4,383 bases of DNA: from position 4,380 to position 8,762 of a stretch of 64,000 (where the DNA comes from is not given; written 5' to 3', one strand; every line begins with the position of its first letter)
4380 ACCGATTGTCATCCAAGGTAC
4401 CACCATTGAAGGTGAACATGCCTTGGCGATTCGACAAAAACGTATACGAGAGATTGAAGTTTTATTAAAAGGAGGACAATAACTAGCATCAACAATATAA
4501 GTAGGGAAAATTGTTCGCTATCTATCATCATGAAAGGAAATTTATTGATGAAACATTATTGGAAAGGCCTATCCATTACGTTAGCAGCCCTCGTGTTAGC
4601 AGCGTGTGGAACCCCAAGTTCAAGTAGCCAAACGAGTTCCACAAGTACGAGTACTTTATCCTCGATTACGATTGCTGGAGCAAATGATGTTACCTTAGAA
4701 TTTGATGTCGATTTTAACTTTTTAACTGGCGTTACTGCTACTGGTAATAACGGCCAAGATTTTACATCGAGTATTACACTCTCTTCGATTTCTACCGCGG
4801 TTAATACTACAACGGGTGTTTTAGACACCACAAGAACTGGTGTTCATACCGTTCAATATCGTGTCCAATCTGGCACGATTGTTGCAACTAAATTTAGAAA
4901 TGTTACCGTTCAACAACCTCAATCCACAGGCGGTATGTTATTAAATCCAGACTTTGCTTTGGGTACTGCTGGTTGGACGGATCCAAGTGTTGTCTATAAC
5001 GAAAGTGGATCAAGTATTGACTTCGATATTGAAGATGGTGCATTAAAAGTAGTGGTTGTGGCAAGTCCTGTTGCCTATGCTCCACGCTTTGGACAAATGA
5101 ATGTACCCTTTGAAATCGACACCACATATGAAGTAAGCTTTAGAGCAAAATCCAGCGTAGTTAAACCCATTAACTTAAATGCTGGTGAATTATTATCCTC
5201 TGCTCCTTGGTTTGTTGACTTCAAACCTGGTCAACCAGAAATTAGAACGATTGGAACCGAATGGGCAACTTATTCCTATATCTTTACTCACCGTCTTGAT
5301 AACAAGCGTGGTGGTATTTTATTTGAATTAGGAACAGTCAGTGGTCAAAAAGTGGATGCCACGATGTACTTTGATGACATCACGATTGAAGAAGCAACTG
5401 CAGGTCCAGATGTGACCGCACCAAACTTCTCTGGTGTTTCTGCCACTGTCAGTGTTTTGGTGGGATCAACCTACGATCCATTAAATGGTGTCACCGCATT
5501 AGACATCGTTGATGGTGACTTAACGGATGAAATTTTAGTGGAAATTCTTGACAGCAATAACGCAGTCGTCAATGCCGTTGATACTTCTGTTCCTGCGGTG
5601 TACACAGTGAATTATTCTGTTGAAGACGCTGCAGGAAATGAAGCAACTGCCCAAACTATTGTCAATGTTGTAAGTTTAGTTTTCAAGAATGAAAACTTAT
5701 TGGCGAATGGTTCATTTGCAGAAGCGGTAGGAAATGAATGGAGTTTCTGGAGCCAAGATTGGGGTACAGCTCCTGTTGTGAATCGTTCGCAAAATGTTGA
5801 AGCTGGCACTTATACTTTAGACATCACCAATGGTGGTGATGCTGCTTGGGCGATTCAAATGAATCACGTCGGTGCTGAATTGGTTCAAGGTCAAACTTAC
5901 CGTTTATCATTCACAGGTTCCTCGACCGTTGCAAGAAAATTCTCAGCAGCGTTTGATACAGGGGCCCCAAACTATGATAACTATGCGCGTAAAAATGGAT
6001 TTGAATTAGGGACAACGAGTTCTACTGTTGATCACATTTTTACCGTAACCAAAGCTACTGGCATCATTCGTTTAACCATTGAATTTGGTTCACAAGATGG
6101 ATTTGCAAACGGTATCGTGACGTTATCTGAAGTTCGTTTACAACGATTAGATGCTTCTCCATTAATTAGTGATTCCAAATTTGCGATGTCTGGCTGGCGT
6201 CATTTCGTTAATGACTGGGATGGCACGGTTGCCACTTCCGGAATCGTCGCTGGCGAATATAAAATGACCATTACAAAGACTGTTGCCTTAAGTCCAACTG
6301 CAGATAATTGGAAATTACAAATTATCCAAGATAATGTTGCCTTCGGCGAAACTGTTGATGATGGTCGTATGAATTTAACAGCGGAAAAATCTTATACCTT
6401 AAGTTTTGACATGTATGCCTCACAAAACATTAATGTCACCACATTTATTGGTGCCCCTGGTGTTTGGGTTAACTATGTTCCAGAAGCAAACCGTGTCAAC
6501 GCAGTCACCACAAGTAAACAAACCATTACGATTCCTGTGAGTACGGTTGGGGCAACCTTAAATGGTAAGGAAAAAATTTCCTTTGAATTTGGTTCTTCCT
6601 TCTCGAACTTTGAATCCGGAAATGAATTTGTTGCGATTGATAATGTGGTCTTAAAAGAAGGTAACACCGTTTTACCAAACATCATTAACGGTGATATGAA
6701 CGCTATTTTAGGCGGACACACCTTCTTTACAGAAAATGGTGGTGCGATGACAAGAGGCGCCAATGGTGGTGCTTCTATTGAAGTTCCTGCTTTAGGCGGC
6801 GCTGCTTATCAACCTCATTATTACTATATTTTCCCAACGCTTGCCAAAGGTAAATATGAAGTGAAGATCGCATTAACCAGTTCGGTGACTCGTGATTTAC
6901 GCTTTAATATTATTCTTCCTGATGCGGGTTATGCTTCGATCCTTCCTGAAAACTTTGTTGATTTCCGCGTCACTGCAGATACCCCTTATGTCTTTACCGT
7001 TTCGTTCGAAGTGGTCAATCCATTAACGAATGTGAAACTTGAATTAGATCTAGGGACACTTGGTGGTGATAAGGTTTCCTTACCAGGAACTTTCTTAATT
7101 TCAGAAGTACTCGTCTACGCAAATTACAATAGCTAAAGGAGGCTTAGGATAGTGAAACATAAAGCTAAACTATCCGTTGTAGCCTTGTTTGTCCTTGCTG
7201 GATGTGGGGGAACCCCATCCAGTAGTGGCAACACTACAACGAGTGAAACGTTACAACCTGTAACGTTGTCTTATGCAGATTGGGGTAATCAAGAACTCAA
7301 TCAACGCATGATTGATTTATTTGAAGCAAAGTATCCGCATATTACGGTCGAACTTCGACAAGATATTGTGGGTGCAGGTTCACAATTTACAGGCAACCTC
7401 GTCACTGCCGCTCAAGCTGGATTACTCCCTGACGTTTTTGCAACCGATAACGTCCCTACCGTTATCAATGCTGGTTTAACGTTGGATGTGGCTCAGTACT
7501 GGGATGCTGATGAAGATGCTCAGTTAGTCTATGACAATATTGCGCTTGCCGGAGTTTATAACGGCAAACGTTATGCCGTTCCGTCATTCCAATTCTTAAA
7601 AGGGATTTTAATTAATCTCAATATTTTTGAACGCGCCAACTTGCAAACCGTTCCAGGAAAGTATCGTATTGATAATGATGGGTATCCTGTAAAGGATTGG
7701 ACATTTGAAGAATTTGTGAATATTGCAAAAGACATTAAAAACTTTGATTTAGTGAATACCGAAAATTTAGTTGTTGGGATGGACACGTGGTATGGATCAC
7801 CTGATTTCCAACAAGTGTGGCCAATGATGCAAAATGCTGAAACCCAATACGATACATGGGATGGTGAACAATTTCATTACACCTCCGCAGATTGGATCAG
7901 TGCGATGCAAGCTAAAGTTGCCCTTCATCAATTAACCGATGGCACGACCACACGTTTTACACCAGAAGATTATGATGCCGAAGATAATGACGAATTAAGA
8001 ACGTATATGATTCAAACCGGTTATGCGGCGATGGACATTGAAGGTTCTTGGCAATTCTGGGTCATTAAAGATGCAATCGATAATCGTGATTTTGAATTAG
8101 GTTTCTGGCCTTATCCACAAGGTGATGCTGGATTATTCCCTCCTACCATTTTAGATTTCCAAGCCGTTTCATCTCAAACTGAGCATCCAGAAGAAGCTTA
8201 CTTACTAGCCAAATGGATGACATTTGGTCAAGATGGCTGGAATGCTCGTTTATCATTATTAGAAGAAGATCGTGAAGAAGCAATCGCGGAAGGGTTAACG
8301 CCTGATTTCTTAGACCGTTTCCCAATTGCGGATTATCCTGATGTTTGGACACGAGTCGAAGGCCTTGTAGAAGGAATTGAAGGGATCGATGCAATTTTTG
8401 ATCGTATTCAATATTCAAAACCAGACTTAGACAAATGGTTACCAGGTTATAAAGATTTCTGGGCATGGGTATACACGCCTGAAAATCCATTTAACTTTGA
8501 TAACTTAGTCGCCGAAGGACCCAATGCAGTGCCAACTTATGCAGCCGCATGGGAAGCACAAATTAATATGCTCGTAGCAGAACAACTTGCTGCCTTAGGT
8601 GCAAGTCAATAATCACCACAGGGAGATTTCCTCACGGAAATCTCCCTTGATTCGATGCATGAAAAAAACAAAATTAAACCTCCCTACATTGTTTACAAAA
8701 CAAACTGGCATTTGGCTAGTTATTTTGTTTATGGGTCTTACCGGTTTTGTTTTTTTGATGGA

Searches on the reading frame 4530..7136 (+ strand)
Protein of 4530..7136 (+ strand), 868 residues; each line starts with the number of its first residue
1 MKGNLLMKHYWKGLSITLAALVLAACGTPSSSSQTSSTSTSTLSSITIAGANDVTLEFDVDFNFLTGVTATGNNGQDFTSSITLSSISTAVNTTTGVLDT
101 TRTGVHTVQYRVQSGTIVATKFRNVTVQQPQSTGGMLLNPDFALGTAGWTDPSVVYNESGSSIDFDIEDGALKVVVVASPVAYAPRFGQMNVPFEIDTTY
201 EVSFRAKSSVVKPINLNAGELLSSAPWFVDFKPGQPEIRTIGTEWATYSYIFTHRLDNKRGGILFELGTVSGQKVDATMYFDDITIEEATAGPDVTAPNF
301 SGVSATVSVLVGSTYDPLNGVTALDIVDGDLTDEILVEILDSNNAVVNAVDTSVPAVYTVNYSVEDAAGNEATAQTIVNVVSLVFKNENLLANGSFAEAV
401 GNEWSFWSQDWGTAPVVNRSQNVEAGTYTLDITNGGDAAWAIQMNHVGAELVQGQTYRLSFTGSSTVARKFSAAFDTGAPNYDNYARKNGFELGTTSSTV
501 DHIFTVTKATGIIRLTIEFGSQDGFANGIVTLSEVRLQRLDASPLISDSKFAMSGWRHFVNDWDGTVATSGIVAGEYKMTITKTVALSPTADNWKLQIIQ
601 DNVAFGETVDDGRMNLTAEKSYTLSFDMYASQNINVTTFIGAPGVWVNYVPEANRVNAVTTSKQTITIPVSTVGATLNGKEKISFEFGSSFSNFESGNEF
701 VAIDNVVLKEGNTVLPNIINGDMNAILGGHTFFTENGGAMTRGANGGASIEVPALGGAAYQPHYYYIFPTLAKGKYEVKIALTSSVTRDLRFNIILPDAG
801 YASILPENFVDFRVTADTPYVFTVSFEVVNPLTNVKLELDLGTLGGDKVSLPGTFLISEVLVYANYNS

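Call 4: search_protein_families(library=pfam, proteins=[window:4530-7136:+], max_evalue=0.01)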
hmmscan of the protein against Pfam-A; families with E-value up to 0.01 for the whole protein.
window:4530-7136:+ (868 aa): 2 families
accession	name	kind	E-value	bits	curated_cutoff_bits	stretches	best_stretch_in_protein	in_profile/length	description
PF02018.23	CBM_4_9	-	4.6e-21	76.1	25.9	2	389-520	2-132/136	Carbohydrate binding domain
PF16403.11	Bact_surface_Ig-like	-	1.4e-11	44.7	27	1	305-380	7-71/71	Bacterial surface protein, Ig-like domain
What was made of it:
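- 4530..7136 (+): Context: surface lipoprotein with CBM4_9 and Ig-like domains. Pfam CBM_4_9 4.6e-21, Bact_surface_Ig-like 1.4e-11 (call 4).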

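Call 5: search_protein_families(library=ncbifam, proteins=[window:4530-7136:+], max_evalue=0.01)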
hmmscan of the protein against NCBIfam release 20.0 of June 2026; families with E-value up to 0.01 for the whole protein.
window:4530-7136:+ (868 aa): 1 family
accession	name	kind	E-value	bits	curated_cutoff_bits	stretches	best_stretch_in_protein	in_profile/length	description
NF049990.1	CellobisidaseCelK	equivalog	2.3e-09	36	1700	1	387-535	39-189/889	cellulose 1,4-beta-cellobiosidase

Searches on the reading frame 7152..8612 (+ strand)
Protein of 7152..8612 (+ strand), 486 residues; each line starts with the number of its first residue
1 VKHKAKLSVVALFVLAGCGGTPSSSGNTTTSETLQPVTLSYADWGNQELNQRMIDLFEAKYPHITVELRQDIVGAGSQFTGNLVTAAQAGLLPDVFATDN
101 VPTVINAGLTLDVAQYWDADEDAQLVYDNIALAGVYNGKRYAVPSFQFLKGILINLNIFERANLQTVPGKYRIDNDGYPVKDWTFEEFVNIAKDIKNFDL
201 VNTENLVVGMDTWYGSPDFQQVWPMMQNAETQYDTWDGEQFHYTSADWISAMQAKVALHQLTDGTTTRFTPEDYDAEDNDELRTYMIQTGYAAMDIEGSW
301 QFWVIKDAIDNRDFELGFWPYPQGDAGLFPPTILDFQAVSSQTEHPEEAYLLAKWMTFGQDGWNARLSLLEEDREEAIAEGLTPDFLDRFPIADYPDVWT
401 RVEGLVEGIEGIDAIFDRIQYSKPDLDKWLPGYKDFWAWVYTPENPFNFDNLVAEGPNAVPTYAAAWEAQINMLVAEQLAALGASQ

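Call 4: search_protein_families(library=pfam, proteins=[window:7152-8612:+], max_evalue=0.01)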
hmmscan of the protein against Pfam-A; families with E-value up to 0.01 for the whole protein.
window:7152-8612:+ (486 aa): 0 families

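Call 5: search_protein_families(library=ncbifam, proteins=[window:7152-8612:+], max_evalue=0.01)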
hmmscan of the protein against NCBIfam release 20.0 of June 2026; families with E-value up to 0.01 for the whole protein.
window:7152-8612:+ (486 aa): 1 family
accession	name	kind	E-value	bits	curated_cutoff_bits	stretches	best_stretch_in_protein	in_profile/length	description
TIGR03850.1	bind_CPR_0540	equivalog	0.00016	20.5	299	1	6-97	8-92/437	carbohydrate ABC transporter substrate-binding protein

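Call 62: search_solved_structures(query=window:7152-8612:+, max_evalue=0.01)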
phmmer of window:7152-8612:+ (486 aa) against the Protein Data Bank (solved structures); distinct sequences matched with E-value up to 0.01: 5.
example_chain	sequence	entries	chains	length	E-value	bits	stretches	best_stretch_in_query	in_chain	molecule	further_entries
22hh_A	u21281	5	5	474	4e-21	78.6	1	22-371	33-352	Extracellular solute-binding protein family 1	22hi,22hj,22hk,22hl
4r9f_A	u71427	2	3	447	1.8e-10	43.5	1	5-166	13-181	MBP1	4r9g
9xf5_A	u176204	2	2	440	8.6e-05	24.7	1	30-169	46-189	ABC transporter substrate-binding protein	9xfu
5ci5_A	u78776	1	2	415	0.00012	24.2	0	52-165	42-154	Extracellular solute-binding protein family 1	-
6lce_A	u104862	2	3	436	0.0016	20.5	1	42-174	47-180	ABC transporter substrate binding component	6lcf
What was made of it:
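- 7152..8612 (+): Context: ordinary SBP lipoprotein, 486 aa. It is an accessory, non-universal partner of the cassette. PDB 22hh 4e-21 (call 62).
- On CUT1 ABC importer: The separate 486-aa SBP matches 22hh at 4e-21 (call 62).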
